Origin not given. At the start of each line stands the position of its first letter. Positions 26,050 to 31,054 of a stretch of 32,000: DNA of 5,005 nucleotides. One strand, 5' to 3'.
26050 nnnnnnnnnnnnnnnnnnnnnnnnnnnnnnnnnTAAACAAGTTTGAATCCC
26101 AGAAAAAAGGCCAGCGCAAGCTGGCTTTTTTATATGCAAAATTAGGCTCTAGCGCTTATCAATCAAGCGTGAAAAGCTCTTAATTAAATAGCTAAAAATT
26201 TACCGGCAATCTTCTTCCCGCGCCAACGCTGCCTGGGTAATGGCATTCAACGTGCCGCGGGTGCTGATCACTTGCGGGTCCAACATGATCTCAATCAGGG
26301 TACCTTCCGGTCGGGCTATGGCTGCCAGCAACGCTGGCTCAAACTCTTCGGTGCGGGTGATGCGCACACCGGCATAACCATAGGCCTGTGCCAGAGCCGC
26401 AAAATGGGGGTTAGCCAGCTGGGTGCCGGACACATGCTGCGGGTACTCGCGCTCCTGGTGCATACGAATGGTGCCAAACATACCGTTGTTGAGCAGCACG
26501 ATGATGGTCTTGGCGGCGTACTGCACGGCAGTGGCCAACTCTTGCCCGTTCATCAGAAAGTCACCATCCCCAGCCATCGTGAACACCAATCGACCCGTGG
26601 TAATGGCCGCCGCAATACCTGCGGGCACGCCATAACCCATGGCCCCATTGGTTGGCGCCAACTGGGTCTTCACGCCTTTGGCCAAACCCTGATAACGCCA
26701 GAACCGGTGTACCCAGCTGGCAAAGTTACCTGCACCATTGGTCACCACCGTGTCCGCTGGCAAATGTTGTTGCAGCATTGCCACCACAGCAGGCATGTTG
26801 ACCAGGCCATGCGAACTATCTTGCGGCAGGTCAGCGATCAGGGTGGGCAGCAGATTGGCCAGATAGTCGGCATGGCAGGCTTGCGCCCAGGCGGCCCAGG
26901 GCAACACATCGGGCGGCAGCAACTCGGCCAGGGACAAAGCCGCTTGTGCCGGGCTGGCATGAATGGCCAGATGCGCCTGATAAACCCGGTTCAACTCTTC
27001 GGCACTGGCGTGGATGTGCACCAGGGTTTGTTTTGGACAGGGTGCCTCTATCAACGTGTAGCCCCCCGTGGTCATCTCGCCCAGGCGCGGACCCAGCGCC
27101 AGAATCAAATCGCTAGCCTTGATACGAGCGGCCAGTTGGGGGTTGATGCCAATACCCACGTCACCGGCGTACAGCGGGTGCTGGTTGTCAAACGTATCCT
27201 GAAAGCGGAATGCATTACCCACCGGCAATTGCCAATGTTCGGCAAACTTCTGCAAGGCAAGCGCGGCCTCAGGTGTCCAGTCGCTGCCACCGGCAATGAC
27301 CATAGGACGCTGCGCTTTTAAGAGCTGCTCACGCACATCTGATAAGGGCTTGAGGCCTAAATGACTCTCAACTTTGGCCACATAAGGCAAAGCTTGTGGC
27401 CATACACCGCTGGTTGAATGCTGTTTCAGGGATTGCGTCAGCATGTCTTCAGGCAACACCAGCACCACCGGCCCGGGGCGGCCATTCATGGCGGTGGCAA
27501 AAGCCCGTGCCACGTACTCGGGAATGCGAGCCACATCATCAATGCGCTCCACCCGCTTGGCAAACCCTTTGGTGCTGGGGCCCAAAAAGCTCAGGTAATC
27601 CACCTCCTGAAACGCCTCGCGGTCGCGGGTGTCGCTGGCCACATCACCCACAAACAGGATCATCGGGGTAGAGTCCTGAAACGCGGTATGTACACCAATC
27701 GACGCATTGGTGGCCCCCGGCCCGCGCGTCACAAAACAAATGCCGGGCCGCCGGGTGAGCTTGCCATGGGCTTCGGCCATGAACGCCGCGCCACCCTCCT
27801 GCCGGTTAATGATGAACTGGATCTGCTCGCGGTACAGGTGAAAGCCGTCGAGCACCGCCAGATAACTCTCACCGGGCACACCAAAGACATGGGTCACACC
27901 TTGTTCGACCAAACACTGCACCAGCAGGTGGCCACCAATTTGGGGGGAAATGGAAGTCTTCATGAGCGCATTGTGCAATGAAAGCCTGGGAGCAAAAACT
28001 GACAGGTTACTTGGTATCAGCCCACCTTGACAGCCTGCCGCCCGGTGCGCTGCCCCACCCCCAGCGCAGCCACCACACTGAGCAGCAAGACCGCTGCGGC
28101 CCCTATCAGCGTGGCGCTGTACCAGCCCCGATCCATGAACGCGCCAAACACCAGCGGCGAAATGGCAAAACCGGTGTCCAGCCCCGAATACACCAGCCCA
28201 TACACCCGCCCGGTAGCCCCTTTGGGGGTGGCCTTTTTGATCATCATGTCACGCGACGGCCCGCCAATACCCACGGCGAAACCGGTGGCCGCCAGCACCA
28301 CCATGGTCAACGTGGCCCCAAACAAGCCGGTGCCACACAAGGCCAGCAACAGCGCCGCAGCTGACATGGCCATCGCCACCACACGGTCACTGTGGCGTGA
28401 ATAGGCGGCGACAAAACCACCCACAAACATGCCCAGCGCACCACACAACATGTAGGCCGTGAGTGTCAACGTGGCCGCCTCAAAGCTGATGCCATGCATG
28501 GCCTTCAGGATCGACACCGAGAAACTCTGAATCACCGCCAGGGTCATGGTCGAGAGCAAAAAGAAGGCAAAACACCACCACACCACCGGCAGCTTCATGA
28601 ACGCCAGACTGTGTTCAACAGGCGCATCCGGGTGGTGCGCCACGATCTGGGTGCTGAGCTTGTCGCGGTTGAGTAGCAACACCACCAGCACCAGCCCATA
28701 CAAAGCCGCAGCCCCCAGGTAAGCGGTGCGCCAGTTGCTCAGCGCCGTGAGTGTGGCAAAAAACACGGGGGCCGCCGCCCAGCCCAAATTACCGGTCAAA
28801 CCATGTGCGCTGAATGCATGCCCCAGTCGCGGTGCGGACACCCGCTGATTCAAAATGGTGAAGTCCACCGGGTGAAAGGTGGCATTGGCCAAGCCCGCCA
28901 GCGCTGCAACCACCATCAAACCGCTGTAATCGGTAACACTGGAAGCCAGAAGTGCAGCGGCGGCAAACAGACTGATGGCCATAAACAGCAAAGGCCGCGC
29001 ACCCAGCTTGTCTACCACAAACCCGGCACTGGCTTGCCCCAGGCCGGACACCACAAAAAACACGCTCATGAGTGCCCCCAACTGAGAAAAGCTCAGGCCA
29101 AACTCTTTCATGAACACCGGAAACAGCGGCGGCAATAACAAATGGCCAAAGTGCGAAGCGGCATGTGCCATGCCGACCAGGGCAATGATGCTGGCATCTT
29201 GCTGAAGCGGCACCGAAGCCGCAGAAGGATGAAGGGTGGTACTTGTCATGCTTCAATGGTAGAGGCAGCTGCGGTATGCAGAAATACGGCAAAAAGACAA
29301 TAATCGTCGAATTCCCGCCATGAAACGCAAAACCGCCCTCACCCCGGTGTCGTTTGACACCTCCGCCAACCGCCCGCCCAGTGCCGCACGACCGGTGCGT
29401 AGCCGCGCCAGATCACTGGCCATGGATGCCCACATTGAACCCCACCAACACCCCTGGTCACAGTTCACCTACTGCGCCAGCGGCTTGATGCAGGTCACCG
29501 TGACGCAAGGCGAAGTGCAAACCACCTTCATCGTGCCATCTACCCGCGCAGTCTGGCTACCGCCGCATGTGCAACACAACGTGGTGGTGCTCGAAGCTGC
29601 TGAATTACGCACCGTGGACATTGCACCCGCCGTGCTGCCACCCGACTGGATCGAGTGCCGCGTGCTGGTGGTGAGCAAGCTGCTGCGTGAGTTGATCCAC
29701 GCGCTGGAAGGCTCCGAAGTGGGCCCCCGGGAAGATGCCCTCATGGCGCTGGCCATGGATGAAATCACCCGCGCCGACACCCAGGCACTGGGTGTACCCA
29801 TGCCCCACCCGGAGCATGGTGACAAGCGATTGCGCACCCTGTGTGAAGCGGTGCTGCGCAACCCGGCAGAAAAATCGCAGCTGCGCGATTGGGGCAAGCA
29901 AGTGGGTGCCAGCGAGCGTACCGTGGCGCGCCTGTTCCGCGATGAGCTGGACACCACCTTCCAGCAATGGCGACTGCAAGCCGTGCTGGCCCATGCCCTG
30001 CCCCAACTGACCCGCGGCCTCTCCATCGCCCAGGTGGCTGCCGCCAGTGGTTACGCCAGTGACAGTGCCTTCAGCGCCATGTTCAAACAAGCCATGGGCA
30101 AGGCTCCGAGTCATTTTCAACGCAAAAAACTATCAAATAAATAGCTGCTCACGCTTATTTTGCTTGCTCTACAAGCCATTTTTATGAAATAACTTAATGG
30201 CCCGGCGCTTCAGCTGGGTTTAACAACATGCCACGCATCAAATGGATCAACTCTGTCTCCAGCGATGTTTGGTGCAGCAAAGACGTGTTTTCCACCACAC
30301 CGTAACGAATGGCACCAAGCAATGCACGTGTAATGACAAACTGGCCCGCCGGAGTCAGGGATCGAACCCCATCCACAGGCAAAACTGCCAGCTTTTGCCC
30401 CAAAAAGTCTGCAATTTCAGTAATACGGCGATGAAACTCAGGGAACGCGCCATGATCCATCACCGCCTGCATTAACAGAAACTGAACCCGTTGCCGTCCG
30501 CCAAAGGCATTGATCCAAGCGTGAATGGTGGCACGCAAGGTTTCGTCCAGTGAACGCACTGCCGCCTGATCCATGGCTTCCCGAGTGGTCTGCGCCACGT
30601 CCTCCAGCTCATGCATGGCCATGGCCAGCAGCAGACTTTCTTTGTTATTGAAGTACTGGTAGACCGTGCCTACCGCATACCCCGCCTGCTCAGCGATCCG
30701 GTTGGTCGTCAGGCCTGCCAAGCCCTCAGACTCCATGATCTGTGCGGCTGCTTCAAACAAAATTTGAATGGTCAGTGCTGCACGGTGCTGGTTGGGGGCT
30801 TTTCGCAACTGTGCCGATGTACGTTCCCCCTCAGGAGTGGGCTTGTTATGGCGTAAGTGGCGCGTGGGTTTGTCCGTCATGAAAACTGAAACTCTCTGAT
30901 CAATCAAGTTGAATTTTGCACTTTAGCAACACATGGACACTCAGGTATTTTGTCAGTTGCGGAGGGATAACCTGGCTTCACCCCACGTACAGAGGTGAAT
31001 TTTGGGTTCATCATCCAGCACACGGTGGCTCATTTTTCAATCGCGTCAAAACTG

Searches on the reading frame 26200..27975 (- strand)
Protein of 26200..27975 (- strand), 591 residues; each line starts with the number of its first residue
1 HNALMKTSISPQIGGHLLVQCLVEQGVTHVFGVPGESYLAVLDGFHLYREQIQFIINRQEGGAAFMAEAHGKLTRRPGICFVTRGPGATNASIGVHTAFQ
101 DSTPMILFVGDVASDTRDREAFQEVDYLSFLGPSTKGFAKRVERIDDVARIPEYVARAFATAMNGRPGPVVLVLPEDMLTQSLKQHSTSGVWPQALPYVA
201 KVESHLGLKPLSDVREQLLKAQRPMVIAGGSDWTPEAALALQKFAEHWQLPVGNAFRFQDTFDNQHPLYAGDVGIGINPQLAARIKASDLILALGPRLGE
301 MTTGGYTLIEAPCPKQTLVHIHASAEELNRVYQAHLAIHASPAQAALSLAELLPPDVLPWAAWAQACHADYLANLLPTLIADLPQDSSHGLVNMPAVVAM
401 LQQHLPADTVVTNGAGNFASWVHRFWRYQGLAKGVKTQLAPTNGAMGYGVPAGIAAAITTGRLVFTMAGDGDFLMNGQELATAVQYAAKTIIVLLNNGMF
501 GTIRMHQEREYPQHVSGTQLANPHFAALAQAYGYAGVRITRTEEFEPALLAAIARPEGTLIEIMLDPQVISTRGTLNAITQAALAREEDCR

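Call 10: search_protein_families(library=pfam, proteins=[window:26200-27975:-], max_evalue=0.001)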
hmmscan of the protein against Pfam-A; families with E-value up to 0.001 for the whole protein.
window:26200-27975:- (591 aa): 3 families
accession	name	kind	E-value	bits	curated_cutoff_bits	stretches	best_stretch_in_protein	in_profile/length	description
PF02776.23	TPP_enzyme_N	-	3.9e-36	123.9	26.8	1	14-128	3-117/119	Thiamine pyrophosphate enzyme, N-terminal TPP binding domain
PF02775.26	TPP_enzyme_C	-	1.8e-35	122.4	21.9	1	414-563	1-151/151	Thiamine pyrophosphate enzyme, C-terminal TPP binding domain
PF00205.28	TPP_enzyme_M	-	3e-29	101.9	30.4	1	213-345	3-133/137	Thiamine pyrophosphate enzyme, central domain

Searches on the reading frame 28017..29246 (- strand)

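Call 10: search_protein_families(library=pfam, proteins=[window:28017-29246:-], max_evalue=0.001)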
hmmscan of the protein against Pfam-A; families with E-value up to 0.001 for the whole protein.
window:28017-29246:- (409 aa): 3 families
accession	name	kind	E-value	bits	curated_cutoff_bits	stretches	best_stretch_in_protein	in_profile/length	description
PF07690.21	MFS_1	-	5.8e-41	141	33.4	2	27-315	4-294/347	Major Facilitator Superfamily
PF12832.13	MFS_1_like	-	1.7e-07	31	25.2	1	39-359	19-348/373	MFS_1 like family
PF00083.30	Sugar_tr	-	0.00022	20.7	22.3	1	53-119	45-114/452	Sugar (and other) transporter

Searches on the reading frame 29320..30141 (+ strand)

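Call 68: search_protein_families(library=pfam, proteins=[window:29320-30141:+], max_evalue=0.001)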
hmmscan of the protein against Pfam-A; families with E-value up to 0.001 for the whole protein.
window:29320-30141:+ (274 aa): 4 families
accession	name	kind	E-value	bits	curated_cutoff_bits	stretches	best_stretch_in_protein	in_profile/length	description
PF12833.13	HTH_18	-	1.2e-21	77.2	33.6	1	193-268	3-79/80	Helix-turn-helix domain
PF00165.29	HTH_AraC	-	7.6e-10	39.1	26.6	1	230-266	5-40/42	Bacterial regulatory helix-turn-helix proteins, AraC family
PF02311.25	AraC_binding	-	2.7e-06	27.6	21.1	1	35-141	12-130/135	AraC-like ligand binding domain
PF07883.17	Cupin_2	-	0.00014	22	27.2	1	38-101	10-69/70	Cupin domain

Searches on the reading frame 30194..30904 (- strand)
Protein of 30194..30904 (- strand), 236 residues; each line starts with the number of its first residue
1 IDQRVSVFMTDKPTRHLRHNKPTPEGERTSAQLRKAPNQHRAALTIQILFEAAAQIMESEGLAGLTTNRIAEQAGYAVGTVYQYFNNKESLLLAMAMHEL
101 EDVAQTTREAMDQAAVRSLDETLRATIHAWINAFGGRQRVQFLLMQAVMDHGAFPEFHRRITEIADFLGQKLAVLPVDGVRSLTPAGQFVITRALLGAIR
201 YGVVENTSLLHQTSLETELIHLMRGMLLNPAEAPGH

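Call 68: search_protein_families(library=pfam, proteins=[window:30194-30904:-], max_evalue=0.001)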
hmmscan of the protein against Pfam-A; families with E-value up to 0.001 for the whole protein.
window:30194-30904:- (236 aa): 1 family
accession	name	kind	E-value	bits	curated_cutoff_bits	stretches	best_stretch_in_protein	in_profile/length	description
PF00440.29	TetR_N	-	8.2e-14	51.6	24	1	50-95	2-47/47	Bacterial regulatory proteins, tetR family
